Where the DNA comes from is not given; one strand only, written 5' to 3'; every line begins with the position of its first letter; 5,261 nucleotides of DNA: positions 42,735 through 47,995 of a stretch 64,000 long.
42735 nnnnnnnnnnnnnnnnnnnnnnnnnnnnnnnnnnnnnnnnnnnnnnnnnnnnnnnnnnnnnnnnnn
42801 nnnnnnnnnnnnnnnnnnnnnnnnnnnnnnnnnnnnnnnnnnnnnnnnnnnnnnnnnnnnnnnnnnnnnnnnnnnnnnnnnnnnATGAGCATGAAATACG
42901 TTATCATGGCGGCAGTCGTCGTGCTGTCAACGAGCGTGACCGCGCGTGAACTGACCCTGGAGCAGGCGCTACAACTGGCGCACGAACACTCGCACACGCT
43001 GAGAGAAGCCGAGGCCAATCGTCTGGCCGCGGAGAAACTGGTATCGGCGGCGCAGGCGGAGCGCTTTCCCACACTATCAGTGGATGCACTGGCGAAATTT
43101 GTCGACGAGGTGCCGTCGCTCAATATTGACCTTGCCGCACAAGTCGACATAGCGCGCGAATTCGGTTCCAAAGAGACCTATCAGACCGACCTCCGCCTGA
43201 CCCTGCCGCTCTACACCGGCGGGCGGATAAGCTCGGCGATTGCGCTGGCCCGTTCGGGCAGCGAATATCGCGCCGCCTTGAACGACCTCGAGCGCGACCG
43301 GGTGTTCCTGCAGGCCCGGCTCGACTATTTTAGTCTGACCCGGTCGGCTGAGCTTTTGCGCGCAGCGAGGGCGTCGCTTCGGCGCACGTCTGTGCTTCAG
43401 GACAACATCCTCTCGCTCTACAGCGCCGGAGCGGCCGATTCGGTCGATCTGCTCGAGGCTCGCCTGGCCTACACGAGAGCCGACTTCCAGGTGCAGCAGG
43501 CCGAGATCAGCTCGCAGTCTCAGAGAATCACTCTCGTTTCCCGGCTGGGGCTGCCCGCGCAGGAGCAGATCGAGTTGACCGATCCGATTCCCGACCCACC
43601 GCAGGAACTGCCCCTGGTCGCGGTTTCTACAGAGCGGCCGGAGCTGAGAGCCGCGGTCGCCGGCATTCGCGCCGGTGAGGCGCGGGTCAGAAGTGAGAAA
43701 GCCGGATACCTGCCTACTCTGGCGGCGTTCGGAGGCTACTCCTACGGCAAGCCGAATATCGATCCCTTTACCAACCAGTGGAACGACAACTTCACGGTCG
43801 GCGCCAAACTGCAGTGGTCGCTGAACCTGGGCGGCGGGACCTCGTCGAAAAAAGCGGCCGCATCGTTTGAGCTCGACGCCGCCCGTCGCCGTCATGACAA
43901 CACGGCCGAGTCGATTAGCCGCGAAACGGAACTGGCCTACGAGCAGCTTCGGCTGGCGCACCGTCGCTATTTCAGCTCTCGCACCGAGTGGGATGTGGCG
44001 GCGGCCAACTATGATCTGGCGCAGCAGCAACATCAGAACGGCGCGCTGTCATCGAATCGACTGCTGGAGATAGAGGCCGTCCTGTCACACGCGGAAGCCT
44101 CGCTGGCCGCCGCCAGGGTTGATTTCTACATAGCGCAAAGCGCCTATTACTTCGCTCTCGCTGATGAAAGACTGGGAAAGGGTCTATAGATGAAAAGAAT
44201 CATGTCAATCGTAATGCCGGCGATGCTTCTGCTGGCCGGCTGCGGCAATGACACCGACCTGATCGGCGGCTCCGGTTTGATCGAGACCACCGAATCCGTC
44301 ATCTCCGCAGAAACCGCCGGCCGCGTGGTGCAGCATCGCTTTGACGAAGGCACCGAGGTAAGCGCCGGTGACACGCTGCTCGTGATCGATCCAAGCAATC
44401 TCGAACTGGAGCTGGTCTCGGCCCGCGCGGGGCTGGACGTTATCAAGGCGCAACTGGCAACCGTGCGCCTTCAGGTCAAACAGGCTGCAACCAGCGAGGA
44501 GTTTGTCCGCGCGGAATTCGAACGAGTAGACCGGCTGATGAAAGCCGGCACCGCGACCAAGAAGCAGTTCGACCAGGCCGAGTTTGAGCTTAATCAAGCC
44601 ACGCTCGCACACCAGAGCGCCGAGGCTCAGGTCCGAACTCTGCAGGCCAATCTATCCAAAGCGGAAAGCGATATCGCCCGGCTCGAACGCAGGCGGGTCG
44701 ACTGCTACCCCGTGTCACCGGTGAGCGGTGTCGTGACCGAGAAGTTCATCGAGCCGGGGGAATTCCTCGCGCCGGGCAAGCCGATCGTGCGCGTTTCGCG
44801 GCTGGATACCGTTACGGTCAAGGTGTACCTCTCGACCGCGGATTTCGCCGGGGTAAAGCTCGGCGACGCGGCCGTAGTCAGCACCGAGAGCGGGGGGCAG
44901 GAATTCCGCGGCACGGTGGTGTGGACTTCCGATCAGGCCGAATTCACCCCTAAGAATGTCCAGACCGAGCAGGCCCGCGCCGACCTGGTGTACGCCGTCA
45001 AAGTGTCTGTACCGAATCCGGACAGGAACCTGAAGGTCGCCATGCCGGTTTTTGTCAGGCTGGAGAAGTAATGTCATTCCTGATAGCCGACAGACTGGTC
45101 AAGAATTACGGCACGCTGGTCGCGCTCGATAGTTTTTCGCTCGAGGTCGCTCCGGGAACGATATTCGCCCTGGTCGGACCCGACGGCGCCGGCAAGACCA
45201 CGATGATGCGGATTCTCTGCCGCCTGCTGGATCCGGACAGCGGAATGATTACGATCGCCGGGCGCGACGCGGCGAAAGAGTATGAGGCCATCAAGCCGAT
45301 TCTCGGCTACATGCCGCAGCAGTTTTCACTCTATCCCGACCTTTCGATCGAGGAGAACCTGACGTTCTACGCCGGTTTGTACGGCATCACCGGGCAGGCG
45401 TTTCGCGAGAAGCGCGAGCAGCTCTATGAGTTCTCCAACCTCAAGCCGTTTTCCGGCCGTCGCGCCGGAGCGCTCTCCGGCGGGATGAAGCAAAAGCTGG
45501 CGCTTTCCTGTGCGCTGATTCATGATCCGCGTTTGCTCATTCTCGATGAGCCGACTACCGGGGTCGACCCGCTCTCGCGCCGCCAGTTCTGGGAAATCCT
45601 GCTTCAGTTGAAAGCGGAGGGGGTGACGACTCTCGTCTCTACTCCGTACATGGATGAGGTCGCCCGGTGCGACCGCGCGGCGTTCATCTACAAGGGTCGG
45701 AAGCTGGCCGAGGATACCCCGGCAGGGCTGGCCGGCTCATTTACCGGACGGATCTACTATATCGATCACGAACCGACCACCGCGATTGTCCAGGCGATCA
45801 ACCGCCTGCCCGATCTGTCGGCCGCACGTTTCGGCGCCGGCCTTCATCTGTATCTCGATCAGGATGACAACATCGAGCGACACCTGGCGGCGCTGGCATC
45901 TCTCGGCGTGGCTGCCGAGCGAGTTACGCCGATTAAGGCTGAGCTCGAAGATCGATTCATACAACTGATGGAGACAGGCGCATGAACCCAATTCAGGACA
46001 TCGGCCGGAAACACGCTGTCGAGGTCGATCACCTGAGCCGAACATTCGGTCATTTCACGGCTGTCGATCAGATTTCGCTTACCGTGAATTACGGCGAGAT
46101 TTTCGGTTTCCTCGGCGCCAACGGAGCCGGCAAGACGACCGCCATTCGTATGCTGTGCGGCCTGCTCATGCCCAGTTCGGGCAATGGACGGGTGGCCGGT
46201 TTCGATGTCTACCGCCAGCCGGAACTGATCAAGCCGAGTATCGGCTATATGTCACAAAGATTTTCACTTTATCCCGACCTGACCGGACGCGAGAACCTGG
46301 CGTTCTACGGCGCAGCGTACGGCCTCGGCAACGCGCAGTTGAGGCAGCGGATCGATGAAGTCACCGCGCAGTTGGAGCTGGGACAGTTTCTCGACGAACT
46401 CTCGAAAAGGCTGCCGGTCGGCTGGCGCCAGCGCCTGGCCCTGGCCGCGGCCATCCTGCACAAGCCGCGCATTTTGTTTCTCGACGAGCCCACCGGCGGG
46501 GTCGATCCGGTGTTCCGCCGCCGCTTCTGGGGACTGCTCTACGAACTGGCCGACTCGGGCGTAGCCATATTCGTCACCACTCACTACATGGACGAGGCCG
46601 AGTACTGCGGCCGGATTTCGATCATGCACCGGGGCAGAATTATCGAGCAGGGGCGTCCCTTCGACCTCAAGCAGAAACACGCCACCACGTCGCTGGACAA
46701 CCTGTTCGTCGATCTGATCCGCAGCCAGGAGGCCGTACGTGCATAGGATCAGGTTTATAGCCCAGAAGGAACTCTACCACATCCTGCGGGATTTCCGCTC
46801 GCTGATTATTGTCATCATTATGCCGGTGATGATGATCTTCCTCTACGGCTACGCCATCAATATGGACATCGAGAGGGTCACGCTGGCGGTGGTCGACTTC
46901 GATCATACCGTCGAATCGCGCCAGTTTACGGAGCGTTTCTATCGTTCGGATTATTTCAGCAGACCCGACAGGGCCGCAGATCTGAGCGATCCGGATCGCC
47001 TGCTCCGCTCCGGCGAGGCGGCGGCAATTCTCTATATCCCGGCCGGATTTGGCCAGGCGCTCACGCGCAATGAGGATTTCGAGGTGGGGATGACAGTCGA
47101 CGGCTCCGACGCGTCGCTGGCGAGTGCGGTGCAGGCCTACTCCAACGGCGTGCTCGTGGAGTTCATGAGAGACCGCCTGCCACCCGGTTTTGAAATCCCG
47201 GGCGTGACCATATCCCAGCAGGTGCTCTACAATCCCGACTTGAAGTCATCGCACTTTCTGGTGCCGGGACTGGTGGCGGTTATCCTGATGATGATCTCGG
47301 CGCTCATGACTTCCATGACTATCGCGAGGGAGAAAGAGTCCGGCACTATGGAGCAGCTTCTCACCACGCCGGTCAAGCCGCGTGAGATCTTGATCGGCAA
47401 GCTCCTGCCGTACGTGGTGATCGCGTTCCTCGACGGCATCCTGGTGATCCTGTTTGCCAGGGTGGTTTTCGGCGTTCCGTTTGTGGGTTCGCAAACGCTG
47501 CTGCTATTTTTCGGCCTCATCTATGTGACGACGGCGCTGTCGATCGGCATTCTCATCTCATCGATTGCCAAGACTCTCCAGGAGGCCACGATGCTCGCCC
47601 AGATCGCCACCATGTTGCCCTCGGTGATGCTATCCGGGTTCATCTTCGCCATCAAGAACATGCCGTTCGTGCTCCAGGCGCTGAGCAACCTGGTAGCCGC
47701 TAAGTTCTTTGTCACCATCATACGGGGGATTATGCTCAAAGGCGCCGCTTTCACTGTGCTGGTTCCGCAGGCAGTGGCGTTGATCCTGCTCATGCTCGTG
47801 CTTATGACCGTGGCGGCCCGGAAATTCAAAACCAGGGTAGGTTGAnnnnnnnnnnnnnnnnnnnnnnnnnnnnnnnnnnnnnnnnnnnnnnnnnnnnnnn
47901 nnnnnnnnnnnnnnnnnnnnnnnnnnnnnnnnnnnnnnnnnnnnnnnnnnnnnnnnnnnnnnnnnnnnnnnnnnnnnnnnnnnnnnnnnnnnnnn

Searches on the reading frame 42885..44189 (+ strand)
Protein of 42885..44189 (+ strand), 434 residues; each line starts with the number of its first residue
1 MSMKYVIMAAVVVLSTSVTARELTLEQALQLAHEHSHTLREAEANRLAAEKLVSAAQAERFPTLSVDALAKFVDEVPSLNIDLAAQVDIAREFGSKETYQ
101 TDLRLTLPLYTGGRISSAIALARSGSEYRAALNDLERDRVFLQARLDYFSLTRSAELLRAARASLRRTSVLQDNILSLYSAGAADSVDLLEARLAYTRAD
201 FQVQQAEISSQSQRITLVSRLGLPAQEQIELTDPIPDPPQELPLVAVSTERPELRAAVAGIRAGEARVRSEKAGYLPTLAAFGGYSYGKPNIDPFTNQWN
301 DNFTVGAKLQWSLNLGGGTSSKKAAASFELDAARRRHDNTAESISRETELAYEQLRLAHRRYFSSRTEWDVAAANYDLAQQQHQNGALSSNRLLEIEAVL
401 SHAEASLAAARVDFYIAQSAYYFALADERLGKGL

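Call 62: search_protein_families(library=pfam, proteins=[window:42885-44189:+], max_evalue=0.0001)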
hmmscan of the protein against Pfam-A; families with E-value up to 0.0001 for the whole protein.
window:42885-44189:+ (434 aa): 1 family
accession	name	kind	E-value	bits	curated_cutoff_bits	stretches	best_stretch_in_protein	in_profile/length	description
PF02321.23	OEP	-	2e-50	171.6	22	2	250-425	11-186/187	Outer membrane efflux protein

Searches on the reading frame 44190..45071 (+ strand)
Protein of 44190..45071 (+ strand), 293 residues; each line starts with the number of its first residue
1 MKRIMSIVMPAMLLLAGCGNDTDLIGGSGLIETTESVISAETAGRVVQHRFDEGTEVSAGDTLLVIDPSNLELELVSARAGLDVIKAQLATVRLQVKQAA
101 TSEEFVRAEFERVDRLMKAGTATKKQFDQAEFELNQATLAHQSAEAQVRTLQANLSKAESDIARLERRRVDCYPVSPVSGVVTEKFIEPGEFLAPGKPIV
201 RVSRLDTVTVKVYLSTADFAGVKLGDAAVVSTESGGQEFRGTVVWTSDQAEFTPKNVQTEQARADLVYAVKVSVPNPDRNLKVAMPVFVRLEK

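Call 62: search_protein_families(library=pfam, proteins=[window:44190-45071:+], max_evalue=0.0001)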
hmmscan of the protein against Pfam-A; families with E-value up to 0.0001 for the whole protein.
window:44190-45071:+ (293 aa): 2 families
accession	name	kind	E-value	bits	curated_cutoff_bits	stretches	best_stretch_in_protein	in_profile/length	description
PF13437.12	HlyD_3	-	7.5e-16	59.2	22.2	1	176-281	4-103/106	HlyD family secretion protein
PF16576.10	HlyD_D23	-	4.5e-14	52.7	30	1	32-285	16-212/214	Barrel-sandwich domain of CusB or HlyD membrane-fusion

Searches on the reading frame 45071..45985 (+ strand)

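Call 61: search_protein_families(library=pfam, proteins=[window:45071-45985:+], max_evalue=0.0001)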
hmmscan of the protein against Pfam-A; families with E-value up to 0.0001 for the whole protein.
window:45071-45985:+ (304 aa): 2 families
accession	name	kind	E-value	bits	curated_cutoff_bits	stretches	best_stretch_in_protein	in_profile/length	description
PF00005.33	ABC_tran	-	1.3e-30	107.2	25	1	19-163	1-137/137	ABC transporter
PF13304.12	AAA_21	-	1.2e-09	39.1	27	1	131-191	234-297/304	AAA domain, putative AbiEii toxin, Type IV TA system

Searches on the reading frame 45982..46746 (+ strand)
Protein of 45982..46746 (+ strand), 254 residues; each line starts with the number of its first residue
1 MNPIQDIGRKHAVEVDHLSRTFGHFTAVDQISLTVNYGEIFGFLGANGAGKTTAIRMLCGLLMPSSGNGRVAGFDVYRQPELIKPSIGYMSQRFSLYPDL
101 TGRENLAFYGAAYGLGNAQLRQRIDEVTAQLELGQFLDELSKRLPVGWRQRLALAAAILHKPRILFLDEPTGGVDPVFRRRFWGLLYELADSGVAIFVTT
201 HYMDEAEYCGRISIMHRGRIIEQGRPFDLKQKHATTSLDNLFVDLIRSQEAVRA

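Call 61: search_protein_families(library=pfam, proteins=[window:45982-46746:+], max_evalue=0.0001)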
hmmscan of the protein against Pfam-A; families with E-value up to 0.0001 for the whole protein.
window:45982-46746:+ (254 aa): 2 families
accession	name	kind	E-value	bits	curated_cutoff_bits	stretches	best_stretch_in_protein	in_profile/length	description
PF00005.33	ABC_tran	-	3.2e-29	102.7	25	1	29-171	2-136/137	ABC transporter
PF13304.12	AAA_21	-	4.2e-11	43.9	27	1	150-201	243-298/304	AAA domain, putative AbiEii toxin, Type IV TA system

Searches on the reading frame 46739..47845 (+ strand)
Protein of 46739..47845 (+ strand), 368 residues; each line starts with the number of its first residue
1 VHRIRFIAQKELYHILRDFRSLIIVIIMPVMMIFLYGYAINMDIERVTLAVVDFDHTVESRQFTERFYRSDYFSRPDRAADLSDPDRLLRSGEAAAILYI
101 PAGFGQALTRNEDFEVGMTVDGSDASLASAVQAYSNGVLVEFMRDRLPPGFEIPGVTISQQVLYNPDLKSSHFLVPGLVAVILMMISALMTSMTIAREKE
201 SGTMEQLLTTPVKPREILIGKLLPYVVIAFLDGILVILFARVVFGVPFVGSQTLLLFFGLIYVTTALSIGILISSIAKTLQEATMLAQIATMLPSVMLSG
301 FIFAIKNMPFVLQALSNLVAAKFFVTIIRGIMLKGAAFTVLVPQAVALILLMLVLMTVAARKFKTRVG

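Call 61: search_protein_families(library=pfam, proteins=[window:46739-47845:+], max_evalue=0.0001)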
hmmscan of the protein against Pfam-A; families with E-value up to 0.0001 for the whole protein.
window:46739-47845:+ (368 aa): 4 families
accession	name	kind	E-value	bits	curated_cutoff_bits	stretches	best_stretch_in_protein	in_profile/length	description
PF12698.13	ABC2_membrane_3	-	7.3e-46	157.3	31.6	1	21-360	3-346/347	ABC-2 family transporter protein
PF12679.13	ABC2_membrane_2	-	3.1e-24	86.2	27.2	1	7-358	3-273/283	ABC-2 family transporter protein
PF01061.29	ABC2_membrane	-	2.2e-22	80.1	26.9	1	169-333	45-211/211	ABC-2 type transporter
PF12730.13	ABC2_membrane_4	-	2e-07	31.6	27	1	178-291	55-172/179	ABC-2 family transporter protein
